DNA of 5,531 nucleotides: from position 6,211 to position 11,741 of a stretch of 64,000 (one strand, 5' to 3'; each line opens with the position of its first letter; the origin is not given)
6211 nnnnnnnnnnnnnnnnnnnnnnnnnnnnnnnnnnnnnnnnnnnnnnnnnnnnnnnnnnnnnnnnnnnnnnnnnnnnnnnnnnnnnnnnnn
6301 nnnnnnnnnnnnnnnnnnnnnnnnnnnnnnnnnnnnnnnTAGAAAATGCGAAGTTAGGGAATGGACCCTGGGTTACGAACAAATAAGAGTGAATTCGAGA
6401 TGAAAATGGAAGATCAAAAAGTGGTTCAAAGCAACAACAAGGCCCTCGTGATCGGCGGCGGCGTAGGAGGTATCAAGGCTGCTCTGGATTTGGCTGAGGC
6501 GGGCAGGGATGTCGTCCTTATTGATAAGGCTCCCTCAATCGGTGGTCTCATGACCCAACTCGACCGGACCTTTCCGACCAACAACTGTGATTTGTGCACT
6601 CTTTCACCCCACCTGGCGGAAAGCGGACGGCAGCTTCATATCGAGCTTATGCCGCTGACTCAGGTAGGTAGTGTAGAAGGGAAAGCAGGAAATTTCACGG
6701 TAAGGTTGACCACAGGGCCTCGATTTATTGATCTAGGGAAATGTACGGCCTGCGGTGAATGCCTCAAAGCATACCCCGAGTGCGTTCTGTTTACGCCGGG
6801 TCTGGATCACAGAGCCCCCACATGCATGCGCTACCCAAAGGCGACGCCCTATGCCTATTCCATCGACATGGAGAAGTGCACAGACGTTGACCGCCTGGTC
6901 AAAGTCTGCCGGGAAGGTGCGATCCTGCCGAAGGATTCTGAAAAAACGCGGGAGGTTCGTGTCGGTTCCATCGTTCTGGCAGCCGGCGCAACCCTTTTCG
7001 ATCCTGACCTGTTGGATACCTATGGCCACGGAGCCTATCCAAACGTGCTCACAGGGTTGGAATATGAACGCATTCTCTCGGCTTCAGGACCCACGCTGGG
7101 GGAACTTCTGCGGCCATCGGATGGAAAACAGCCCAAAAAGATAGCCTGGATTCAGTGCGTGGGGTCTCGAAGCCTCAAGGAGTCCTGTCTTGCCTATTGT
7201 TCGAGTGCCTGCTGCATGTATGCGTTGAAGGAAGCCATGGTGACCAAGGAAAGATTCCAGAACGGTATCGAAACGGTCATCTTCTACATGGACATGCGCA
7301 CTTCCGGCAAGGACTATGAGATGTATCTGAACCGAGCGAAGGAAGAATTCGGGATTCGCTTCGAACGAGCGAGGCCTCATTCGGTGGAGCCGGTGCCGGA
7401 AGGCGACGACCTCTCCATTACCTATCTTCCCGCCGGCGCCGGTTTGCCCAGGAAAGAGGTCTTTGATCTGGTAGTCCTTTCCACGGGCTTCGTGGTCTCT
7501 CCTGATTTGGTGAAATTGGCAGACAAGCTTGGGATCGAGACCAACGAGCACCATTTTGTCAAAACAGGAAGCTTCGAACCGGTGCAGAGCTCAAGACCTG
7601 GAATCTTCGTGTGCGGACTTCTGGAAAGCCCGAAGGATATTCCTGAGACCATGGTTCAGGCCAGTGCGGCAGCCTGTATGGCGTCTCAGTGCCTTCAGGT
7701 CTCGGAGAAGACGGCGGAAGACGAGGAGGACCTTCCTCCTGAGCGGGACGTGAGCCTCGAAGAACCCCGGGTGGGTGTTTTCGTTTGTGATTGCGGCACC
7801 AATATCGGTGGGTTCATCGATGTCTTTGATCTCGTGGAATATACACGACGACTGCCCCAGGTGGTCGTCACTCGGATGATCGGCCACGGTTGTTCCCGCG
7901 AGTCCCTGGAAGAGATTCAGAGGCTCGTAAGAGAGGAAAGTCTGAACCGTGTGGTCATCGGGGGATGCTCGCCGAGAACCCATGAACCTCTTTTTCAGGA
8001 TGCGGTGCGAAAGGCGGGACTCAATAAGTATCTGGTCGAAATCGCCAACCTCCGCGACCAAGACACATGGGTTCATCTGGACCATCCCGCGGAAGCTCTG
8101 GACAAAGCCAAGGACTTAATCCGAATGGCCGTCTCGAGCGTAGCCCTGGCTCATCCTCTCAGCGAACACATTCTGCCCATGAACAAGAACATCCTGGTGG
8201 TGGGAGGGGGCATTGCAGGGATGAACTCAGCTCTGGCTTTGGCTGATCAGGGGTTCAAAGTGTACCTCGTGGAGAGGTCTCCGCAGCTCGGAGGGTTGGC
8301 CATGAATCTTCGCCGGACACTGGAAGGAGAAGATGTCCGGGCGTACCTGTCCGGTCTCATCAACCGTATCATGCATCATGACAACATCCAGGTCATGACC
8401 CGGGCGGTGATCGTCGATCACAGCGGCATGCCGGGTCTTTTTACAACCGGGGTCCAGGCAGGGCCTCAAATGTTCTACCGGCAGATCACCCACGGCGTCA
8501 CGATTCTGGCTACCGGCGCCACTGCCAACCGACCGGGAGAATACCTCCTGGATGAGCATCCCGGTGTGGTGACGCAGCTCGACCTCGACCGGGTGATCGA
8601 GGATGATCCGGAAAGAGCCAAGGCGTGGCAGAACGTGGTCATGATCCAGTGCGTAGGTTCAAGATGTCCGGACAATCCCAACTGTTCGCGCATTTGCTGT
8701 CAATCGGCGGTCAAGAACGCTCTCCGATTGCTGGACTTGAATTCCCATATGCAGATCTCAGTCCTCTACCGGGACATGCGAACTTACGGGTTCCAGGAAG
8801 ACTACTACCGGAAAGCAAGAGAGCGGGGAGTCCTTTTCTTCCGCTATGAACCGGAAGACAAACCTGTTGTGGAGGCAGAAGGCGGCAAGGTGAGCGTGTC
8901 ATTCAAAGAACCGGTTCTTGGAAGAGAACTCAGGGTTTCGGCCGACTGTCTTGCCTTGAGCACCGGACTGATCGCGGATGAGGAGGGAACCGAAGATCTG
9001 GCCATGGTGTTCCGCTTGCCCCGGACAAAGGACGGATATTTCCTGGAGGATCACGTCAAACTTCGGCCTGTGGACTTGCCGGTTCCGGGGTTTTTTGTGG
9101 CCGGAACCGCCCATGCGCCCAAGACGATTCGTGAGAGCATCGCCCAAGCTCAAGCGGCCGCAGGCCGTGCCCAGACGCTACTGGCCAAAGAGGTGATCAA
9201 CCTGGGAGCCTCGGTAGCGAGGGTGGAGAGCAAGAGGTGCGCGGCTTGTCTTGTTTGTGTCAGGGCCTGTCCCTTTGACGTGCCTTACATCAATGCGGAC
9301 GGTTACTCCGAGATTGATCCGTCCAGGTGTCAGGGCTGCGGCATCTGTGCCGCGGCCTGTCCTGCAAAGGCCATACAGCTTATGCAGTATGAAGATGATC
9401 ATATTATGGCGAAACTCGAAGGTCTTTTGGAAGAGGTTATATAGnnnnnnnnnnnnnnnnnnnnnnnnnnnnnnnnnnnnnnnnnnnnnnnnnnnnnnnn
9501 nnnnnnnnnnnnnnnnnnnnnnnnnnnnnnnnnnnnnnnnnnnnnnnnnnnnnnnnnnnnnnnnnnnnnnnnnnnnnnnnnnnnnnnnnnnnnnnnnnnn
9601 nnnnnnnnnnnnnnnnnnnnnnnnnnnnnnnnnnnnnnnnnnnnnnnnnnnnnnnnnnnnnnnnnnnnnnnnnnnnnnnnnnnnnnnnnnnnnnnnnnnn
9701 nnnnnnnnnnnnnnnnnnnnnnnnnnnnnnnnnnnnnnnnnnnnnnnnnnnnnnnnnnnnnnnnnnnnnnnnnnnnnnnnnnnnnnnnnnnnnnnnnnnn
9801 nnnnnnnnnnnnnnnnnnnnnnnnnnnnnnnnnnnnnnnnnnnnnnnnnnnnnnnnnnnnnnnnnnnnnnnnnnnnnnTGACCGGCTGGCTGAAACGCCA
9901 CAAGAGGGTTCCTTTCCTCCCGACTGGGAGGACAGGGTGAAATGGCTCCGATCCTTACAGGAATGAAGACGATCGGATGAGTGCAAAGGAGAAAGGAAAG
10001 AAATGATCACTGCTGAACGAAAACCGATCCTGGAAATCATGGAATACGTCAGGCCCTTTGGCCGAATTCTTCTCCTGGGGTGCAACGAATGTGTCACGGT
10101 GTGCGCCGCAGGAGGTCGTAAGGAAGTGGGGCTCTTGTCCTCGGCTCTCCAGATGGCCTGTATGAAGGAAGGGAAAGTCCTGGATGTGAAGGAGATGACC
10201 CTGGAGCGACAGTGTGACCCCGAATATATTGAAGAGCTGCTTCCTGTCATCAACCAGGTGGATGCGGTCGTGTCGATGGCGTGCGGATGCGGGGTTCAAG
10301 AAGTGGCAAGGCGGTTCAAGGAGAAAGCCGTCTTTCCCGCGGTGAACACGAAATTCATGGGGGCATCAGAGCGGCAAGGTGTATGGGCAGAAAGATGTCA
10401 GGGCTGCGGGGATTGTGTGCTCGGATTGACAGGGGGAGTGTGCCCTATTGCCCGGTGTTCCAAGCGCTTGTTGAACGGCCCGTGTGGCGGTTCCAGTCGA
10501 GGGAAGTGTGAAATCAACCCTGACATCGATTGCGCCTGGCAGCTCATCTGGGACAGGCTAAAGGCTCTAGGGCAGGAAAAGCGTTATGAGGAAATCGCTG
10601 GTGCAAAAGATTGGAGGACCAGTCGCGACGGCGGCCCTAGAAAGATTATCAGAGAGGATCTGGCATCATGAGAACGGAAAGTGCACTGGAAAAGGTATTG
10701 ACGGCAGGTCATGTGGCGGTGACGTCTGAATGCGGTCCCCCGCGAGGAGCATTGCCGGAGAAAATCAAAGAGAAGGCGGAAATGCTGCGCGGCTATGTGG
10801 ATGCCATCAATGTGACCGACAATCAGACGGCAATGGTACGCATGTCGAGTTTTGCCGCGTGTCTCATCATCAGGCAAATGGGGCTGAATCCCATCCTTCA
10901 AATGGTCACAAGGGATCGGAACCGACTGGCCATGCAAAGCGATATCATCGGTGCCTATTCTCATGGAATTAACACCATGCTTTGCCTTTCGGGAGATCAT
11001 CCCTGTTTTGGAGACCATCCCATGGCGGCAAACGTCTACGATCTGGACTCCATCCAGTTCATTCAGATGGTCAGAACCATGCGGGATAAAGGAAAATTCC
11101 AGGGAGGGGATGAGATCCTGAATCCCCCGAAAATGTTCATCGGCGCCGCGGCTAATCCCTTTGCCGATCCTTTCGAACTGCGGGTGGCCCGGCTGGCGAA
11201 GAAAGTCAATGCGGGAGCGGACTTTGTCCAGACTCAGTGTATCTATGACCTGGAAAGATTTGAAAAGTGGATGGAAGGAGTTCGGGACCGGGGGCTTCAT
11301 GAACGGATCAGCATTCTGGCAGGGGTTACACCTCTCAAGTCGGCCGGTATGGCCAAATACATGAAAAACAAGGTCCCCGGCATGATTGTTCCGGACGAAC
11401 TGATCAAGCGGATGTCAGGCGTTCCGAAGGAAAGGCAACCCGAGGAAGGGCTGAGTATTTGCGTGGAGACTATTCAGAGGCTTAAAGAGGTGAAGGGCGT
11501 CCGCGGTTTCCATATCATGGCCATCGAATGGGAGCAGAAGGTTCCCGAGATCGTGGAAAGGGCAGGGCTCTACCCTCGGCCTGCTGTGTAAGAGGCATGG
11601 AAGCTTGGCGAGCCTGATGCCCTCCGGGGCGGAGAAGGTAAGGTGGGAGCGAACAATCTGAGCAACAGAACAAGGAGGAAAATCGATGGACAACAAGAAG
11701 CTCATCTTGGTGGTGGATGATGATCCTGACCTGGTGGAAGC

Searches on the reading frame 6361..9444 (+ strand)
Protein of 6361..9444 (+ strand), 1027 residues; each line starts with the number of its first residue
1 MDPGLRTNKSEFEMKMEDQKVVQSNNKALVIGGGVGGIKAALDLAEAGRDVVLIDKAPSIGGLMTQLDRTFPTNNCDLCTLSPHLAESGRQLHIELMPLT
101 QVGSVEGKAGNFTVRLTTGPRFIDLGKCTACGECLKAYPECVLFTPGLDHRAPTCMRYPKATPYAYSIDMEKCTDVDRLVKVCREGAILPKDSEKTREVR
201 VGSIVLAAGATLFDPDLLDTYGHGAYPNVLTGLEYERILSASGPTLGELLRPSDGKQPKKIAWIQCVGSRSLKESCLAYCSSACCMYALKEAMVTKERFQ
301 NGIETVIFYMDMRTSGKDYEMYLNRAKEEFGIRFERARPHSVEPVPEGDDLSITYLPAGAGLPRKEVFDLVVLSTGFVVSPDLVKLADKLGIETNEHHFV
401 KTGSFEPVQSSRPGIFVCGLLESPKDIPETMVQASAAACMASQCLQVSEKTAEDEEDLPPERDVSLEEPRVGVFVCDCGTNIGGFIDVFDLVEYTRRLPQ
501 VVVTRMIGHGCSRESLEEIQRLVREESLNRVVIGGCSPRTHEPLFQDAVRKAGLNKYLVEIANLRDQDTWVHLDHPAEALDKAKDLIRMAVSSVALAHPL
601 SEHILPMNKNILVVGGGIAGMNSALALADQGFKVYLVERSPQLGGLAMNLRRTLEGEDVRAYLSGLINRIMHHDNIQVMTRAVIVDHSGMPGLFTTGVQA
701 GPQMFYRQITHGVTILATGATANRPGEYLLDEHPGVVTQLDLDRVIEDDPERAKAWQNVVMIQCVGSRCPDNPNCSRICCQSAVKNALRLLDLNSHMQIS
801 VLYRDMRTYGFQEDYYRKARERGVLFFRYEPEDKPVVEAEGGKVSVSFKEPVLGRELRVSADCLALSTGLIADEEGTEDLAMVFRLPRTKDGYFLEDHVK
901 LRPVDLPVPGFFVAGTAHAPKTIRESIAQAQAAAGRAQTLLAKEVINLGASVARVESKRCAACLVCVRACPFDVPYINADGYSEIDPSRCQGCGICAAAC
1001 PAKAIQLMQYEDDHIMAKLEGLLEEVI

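Call 52: search_protein_families(library=ncbifam, proteins=[window:6361-9444:+], max_evalue=0.00001)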
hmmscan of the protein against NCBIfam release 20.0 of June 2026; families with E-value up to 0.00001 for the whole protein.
window:6361-9444:+ (1027 aa): 104 families (the best 25 are shown)
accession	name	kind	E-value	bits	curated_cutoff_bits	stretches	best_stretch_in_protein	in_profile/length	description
NF040770.1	hetero_SS_HdrA2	exception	1.5e-253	843.5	1100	3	17-450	131-565/777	CoB-CoM heterodisulfide reductase HdrA2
NF041778.1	hetero_SS_HdrA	equivalog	1.6e-200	667.8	1400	3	18-454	135-579/771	ferredoxin:CoB-CoM heterodisulfide reductase subunit HdrA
NF041891.1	hdrA_Methbact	equivalog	5.5e-189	630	1300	3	18-445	126-556/762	ferredoxin:CoB-CoM heterodisulfide reductase subunit HdrA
NF009410.0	PRK12771.1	subfamily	2.3e-21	76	516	2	607-647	137-177/566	NAD(P)-binding protein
NF005560.0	PRK07233.1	equivalog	4.8e-18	65.2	252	2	610-652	2-44/435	hypothetical protein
TIGR03467.1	HpnE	equivalog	6.2e-17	62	283.05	1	612-651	2-41/430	hydroxysqualene dehydroxylase HpnE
TIGR01372.1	soxA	subfamily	2.1e-15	55.6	1164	1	610-685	170-245/996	sarcosine oxidase subunit alpha family protein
NF007202.0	PRK09623.1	equivalog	5.8e-15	55.5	166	1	919-1011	12-104/105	3-methyl-2-oxobutanoate dehydrogenase subunit delta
NF006021.0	PRK08163.1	equivalog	7.4e-14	51.6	459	1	608-646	5-43/398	3-hydroxybenzoate 6-monooxygenase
TIGR03997.1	mycofact_OYE_2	equivalog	9.3e-14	50.7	793.15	1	607-726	378-479/645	mycofactocin system FadH/OYE family oxidoreductase 2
NF041087.1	bile_acid_BaiCD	equivalog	3.2e-13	48.7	825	0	608-645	380-417/642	bile acid Fe-S flavoenzyme BaiCD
NF005691.0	PRK07494.1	equivalog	6.1e-13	48.1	459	1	608-643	8-43/404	UbiH/UbiF family hydroxylase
NF045637.1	carotdesatCrtDProt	equivalog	7e-13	47.9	580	1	29-68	2-41/485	1-hydroxycarotenoid 3,4-desaturase CrtD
TIGR03996.1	mycofact_OYE_1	hypoth_equivalog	3.8e-12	45.5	627.9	1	608-678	372-441/633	mycofactocin system FadH/OYE family oxidoreductase 1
TIGR02700.1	flavo_MJ0208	hypoth_equivalog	4.1e-12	45.9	251.35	1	930-1006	116-195/234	dihydromethanopterin reductase (acceptor)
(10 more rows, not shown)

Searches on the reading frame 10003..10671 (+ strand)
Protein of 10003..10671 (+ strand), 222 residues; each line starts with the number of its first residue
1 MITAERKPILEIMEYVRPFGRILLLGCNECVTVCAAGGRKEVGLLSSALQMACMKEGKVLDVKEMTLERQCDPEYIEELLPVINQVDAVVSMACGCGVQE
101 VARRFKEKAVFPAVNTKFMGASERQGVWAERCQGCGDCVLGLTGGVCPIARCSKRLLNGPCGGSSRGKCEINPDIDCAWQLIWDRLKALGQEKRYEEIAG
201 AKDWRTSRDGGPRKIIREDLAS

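Call 82: search_protein_families(library=pfam, proteins=[window:10003-10671:+], max_evalue=0.00001)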
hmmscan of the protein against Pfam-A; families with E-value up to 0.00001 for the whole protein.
window:10003-10671:+ (222 aa): 1 family
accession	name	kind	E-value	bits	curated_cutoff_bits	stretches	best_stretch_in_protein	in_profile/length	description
PF12225.13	DUF5981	-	3.6e-38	129.6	23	1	111-205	1-95/95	Methylene-tetrahydrofolate reductase C terminal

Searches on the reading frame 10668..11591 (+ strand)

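Call 82: search_protein_families(library=pfam, proteins=[window:10668-11591:+], max_evalue=0.00001)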
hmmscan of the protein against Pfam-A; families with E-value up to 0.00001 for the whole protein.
window:10668-11591:+ (307 aa): 1 family
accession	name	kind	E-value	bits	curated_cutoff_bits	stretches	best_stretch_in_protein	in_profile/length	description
PF02219.23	MTHFR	-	6.9e-40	137.6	24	1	8-300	3-287/287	Methylenetetrahydrofolate reductase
